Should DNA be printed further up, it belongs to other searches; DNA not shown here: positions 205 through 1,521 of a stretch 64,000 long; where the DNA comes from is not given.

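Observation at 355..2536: Adjacent ColD-like (His188) 3-dehydratase and Fcl/ColC-like epimerase-reductase suggest GDP-3,6-dideoxyhexose (colitose-like) synthesis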

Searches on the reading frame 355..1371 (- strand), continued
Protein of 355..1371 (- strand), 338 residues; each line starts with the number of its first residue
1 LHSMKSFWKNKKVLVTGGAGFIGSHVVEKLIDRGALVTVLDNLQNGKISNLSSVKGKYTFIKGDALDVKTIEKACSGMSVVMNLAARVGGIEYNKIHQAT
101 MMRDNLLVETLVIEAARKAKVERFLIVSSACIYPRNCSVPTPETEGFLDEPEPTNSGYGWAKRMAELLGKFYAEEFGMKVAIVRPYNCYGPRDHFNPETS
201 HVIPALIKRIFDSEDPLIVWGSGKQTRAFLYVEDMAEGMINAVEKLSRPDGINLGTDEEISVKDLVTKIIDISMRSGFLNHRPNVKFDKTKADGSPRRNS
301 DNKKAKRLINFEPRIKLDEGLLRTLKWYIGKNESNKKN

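Call 48: search_solved_structures(query=L003:17825-18814:+, show_alignments=4, max_evalue=1e-36)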
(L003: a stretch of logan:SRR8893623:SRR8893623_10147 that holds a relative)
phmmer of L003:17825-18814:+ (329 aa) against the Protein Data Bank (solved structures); distinct sequences matched with E-value up to 1e-36: 3.
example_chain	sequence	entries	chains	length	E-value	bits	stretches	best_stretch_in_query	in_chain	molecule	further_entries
2pk3_A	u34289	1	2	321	1.4e-58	202.1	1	4-321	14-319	GDP-6-deoxy-D-lyxo-4-hexulose reductase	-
7us5_A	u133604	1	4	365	3.8e-48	167.9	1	1-324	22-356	GDP-D-GLYCERO-D-MANNO-HEPTOSE 4,6-DEHYDRATASE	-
2z1m_A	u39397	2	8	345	2.3e-38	135.7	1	3-314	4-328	GDP-D-mannose dehydratase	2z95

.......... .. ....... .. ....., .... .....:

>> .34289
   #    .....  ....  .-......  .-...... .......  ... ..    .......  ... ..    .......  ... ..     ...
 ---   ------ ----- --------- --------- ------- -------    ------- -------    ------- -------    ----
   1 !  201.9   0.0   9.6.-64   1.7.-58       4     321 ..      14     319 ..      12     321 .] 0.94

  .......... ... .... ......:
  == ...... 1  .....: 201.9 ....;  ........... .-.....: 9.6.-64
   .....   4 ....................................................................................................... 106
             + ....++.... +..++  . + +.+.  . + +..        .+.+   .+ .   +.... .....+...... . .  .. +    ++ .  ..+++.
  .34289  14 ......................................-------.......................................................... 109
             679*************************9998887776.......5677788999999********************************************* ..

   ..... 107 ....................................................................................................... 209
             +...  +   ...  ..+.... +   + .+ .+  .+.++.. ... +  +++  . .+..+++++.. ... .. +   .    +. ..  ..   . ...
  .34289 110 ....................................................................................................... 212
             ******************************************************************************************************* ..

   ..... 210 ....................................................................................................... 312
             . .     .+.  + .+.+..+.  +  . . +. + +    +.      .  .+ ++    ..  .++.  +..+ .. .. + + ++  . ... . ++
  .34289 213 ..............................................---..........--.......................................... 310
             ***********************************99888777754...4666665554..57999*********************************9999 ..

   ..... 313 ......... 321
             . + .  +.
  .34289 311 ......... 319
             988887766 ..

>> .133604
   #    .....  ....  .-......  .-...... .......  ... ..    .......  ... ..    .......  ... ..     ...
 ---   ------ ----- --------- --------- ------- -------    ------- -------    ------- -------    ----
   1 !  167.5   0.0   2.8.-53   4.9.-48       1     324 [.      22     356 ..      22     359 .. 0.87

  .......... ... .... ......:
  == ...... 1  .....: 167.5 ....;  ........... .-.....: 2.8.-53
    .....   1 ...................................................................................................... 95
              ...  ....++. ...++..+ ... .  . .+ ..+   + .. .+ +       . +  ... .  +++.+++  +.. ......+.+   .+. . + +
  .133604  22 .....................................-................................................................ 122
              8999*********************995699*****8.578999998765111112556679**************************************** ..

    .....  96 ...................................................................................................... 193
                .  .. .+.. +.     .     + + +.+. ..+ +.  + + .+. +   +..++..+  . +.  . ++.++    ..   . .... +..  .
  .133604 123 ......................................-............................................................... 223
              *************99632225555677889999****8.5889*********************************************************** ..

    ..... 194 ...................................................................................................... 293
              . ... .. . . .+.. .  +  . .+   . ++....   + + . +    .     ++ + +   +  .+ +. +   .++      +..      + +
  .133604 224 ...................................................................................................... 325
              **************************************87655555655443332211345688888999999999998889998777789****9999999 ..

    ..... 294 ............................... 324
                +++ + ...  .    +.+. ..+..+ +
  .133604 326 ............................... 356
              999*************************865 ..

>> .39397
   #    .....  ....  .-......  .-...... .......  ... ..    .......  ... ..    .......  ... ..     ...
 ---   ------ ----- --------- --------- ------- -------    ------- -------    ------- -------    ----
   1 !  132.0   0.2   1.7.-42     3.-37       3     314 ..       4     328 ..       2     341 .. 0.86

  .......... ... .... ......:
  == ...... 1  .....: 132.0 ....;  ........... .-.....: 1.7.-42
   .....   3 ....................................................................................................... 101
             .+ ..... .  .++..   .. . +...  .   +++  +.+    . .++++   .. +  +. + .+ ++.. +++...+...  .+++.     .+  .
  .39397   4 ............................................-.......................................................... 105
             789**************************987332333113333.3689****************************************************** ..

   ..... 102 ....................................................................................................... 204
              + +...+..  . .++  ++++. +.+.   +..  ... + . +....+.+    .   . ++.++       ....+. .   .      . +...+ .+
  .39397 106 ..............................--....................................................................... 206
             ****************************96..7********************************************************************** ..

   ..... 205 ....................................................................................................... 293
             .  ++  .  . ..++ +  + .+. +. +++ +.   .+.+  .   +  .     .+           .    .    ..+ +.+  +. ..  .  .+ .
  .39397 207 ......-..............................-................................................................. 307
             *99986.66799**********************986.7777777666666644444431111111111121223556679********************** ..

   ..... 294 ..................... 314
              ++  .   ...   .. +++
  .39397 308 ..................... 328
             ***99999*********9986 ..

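Call 50: search_solved_structures(query=L018:13121-14329:-, show_alignments=2, max_evalue=1e-20)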
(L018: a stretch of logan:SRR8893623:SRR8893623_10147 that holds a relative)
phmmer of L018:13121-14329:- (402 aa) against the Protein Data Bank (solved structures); distinct sequences matched with E-value up to 1e-20: 43.
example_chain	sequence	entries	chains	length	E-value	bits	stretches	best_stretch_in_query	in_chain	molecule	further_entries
3bcx_A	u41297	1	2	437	3.9e-68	233.3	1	5-393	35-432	CDP-6-deoxy-L-threo-D-glycero-4-hexulose-3-dehydrase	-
3bb8_A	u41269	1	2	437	6.1e-67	229.4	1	5-393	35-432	CDP-4-keto-6-deoxy-D-glucose-3-dehydrase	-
3b8x_A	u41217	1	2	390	2.7e-48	168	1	1-389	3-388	Pyridoxamine 5-phosphate-dependent dehydrase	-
2gms_A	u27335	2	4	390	3.4e-48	167.7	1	1-389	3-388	Putative pyridoxamine 5-phosphate-dependent dehydrase, Wbdk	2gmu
2r0t_A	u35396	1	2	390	3.8e-48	167.5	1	1-389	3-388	Pyridoxamine 5-phosphate-dependent dehydrase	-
3gr9_A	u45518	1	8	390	3.9e-48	167.5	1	1-389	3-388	ColD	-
7b0m_AAA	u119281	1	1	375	1e-43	153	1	28-215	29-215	Sugar aminotransferase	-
7b0d_A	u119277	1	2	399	1.5e-42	149.1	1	17-227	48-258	Glutamine--scyllo-inositol transaminase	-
9wvy_A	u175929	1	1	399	6.7e-36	127.2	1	8-375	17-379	Putative NDP-4-keto-6-deoxyglucose-3-dehydratase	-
3bn1_A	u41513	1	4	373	2e-34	122.3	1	28-213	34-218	Perosamine synthetase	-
3dr7_A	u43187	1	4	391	2.4e-34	122.1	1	28-213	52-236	Putative perosamine synthetase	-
3dr4_A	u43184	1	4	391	3.3e-34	121.7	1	28-213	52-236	Putative perosamine synthetase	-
3uwc_A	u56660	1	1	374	8.9e-31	110.4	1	2-211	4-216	Nucleotide-sugar aminotransferase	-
7l7x_AAA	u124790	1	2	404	2.5e-30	108.9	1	12-293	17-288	DegT/DnrJ/EryC1/StrS aminotransferase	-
3frk_A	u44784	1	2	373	3.9e-29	105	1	23-215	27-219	QdtB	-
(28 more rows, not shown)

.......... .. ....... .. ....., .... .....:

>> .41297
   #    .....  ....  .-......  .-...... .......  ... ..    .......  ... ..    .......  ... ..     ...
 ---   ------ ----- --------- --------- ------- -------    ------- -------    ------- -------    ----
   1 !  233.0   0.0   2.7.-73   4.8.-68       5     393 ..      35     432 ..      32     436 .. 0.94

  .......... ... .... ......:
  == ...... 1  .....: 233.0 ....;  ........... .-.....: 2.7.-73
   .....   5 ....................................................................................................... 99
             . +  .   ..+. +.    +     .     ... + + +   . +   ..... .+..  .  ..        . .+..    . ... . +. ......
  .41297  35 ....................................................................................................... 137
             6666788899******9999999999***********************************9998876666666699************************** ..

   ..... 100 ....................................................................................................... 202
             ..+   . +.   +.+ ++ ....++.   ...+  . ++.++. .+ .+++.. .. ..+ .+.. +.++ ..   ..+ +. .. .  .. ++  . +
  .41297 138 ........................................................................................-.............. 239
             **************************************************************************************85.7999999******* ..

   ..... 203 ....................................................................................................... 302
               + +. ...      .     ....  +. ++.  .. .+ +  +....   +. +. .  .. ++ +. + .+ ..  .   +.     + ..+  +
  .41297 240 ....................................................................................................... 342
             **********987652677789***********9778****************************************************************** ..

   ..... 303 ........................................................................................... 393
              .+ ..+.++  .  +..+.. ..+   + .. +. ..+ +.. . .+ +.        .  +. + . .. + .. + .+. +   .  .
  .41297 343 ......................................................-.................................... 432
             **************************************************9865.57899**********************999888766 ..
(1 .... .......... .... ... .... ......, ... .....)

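Call 51: search_protein_families(library=ncbifam, proteins=[L018:13121-14329:-, L018:10981-11655:+, L018:11664-12203:+, L018:12193-13134:+, L018:18417-19382:+, L018:19388-20170:+, L022:12662-13663:-], max_evalue=1e-10)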
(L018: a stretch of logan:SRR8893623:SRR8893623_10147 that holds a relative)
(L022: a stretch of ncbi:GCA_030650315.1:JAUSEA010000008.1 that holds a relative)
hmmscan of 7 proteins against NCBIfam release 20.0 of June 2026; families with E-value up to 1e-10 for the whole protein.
L018:13121-14329:- (402 aa): 7 families
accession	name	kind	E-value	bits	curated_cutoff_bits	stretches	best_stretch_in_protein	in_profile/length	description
NF011936.0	PRK15407.1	equivalog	8.5e-103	344.4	423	1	3-396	36-438/440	lipopolysaccharide biosynthesis protein RfbH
TIGR03588.1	PseC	equivalog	8.5e-49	166.4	423.5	1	4-389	2-375/380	UDP-4-amino-4,6-dideoxy-N-acetyl-beta-L-altrosamine transaminase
TIGR04181.1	NHT_00031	hypoth_equivalog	6.1e-48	163.5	420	1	14-357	11-345/359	LegC family aminotransferase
NF008687.0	PRK11706.1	equivalog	4.3e-41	140.9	375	1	4-333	2-316/375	dTDP-4-amino-4,6-dideoxygalactose transaminase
TIGR02379.1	ECA_wecE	subfamily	1.3e-33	116.4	434.85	1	4-332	2-316/376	dTDP-4-amino-4,6-dideoxy-D-glucose transaminase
NF008658.2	PRK11658.1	equivalog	2.1e-31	108.9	631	1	5-333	6-320/379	UDP-4-amino-4-deoxy-L-arabinose aminotransferase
TIGR04427.1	PLP_DesI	equivalog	1e-27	97.3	650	1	25-213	45-230/390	dTDP-4-dehydro-6-deoxyglucose aminotransferase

L018:10981-11655:+ (224 aa): 5 families
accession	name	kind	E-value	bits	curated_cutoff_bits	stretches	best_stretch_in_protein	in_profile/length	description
TIGR00441.1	gmhA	equivalog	4.9e-29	101.4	209.45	1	45-200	3-152/154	D-sedoheptulose 7-phosphate isomerase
NF010546.0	PRK13936.1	equivalog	1.1e-26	93.8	276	1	37-172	27-156/197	phosphoheptose isomerase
NF001628.0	PRK00414.1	equivalog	1.1e-21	77.3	265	1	39-201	30-186/192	D-sedoheptulose 7-phosphate isomerase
NF010547.0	PRK13938.1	equivalog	1e-18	67.7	320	1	42-201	34-187/196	D-sedoheptulose 7-phosphate isomerase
NF008138.0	PRK10886.1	equivalog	2.7e-18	66.4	352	1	39-172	27-154/196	DnaA initiator-associating protein DiaA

L018:11664-12203:+ (179 aa): 1 family
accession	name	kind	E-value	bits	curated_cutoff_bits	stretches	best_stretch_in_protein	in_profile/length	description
TIGR01221.1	rmlC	equivalog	1.4e-54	184.6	155.75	1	3-176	2-173/176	dTDP-4-dehydrorhamnose 3,5-epimerase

L018:12193-13134:+ (313 aa): 14 families
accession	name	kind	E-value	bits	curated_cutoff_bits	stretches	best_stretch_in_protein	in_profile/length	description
TIGR04180.1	EDH_00030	hypoth_equivalog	2.9e-38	131.6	475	1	6-293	2-297/297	NAD-dependent 4,6-dehydratase LegB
TIGR01181.1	dTDP_gluc_dehyt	equivalog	1.3e-37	129.6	365.1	1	5-310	2-316/321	dTDP-glucose 4,6-dehydratase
TIGR02197.1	heptose_epim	equivalog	1.3e-31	110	274.6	1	7-306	3-314/316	ADP-glyceromanno-heptose 6-epimerase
TIGR01179.1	galE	equivalog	2.1e-29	102.4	262.3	2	6-179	3-183/332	UDP-glucose 4-epimerase GalE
TIGR02622.1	CDP_4_6_dhtase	equivalog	3.7e-28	98.7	278.45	1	3-307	5-332/352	CDP-glucose 4,6-dehydratase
NF007490.0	PRK10084.1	subfamily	2.2e-19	69.6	649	1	130-310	155-339/361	dTDP-glucose 4,6-dehydratase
NF007582.0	PRK10217.1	equivalog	2.4e-19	69.6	698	1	4-310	3-336/355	dTDP-glucose 4,6-dehydratase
NF011728.1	PRK15181.1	equivalog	2.7e-19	69.4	760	1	4-308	17-340/348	Vi polysaccharide biosynthesis UDP-N-acetylglucosaminuronic acid C-4 epimerase TviC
TIGR03466.1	HpnA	hypoth_equivalog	1.4e-17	63.6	367.65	1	4-256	2-250/327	hopanoid-associated sugar epimerase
NF047922.1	GDPFucSynFcl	equivalog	6.3e-17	62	500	1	3-311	3-307/308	GDP-L-fucose synthase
NF052578.1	StrlDmthSdmBMthl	equivalog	7.7e-16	58.7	600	1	6-255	4-249/328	sterol demethylase protein SdmB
NF042423.1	oxyalk_red_Shew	equivalog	1.5e-14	53.8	580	1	3-253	9-258/331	2-alkyl-3-oxoalkanoate reductase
NF007956.0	PRK10675.1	subfamily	7e-13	48.4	394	0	6-179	4-187/338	UDP-glucose 4-epimerase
NF008360.0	PRK11150.1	equivalog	1.1e-12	47.8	452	1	6-305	3-306/310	ADP-glyceromanno-heptose 6-epimerase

L018:18417-19382:+ (321 aa): 5 families
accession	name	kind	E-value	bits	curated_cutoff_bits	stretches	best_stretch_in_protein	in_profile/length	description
NF047922.1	GDPFucSynFcl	equivalog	4.4e-61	207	500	1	9-316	2-306/308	GDP-L-fucose synthase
TIGR01181.1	dTDP_gluc_dehyt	equivalog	3.9e-19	68.9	365.1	1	142-315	150-315/321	dTDP-glucose 4,6-dehydratase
TIGR01179.1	galE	equivalog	1.2e-16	60.5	262.3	1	84-315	92-329/332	UDP-glucose 4-epimerase GalE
NF007490.0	PRK10084.1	subfamily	3.7e-12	45.9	649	1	143-316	167-339/361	dTDP-glucose 4,6-dehydratase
TIGR04180.1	EDH_00030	hypoth_equivalog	6e-11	42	475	0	87-274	95-268/297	NAD-dependent 4,6-dehydratase LegB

L018:19388-20170:+ (260 aa): 0 families

L022:12662-13663:- (333 aa): 22 families
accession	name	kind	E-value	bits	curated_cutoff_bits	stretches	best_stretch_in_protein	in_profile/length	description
TIGR01179.1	galE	equivalog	2.2e-49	168.1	262.3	1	2-259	1-277/332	UDP-glucose 4-epimerase GalE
TIGR04180.1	EDH_00030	hypoth_equivalog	7.1e-44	150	475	1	3-259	1-258/297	NAD-dependent 4,6-dehydratase LegB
TIGR01181.1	dTDP_gluc_dehyt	equivalog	1e-37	130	365.1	1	2-332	1-314/321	dTDP-glucose 4,6-dehydratase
TIGR02197.1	heptose_epim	equivalog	7.6e-37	127.2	274.6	1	3-327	1-311/316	ADP-glyceromanno-heptose 6-epimerase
NF011728.1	PRK15181.1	equivalog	5.4e-32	111.1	760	1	3-331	18-339/348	Vi polysaccharide biosynthesis UDP-N-acetylglucosaminuronic acid C-4 epimerase TviC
NF007956.0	PRK10675.1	subfamily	4.8e-31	108.1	394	1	1-177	1-185/338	UDP-glucose 4-epimerase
NF008872.0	PRK11908.1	equivalog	5.5e-23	81.5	294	1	1-328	2-334/349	bifunctional UDP-4-keto-pentose/UDP-xylose synthase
NF007490.0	PRK10084.1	subfamily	1.6e-22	80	649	0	136-332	161-337/361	dTDP-glucose 4,6-dehydratase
NF005998.1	PRK08125.1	equivalog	7.3e-21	74.2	777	1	2-328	317-648/649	bifunctional UDP-4-amino-4-deoxy-L-arabinose formyltransferase/UDP-glucuronic acid oxidase ArnA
TIGR03466.1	HpnA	hypoth_equivalog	3.7e-19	68.8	367.65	1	1-225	1-216/327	hopanoid-associated sugar epimerase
NF047922.1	GDPFucSynFcl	equivalog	5.9e-19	68.7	500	1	93-259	80-255/308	GDP-L-fucose synthase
NF007582.0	PRK10217.1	equivalog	1.4e-18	67.2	698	1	2-332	3-334/355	dTDP-glucose 4,6-dehydratase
NF042422.1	oxyalk_red_OleD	equivalog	2.3e-17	63.4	580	1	1-325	1-324/329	2-alkyl-3-oxoalkanoate reductase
TIGR02622.1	CDP_4_6_dhtase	equivalog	5.8e-17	61.8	278.45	1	2-327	6-328/352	CDP-glucose 4,6-dehydratase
NF043036.1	ErythonDh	equivalog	1.8e-16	60.3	325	1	1-167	1-174/321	D-erythronate dehydrogenase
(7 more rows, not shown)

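Call 62: find_homologous_proteins(query=L018:19388-20170:+, max_evalue=1e-20)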
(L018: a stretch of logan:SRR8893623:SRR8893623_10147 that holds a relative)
Query L018:19388-20170:+ (260 aa): 358 proteins with E <= 1e-20 among 1556 candidates; the best 120 are listed.
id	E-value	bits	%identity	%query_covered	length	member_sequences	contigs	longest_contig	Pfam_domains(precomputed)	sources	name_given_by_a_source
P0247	3.8e-161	552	100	100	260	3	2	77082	PF04321.24,PF01370.28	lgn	-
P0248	2.3e-98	347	64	98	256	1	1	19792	PF04321.24,PF01370.28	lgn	-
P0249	1.9e-95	337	63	98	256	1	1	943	PF04321.24,PF01370.28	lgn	-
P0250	7.4e-92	325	59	97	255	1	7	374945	PF04321.24,PF01370.28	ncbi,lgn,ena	ncbi:MAG: NAD-dependent epimerase/dehydratase family protein [Patescibacteria group bacterium]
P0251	1.6e-91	324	57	98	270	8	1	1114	PF04321.24,PF07993.19,PF01370.28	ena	-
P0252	2.7e-91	323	59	98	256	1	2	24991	PF04321.24,PF01370.28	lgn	-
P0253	5.9e-91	322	57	98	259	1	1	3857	PF04321.24,PF07993.19,PF01370.28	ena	-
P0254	8.0e-91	322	57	98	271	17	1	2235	PF04321.24,PF07993.19,PF01370.28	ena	-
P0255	3.4e-90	320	55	98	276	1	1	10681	PF04321.24,PF01370.28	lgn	-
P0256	3.8e-90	320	58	98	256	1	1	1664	PF04321.24,PF01370.28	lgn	-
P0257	5.4e-90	319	59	97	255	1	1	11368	PF04321.24,PF01370.28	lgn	-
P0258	7.5e-90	319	59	98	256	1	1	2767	PF04321.24,PF01370.28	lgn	-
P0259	1.2e-89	318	59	98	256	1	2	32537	PF04321.24,PF01370.28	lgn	-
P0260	1.5e-89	318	57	97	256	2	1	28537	PF04321.24,PF01370.28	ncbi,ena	-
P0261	1.7e-89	318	59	94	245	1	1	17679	PF04321.24,PF01370.28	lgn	-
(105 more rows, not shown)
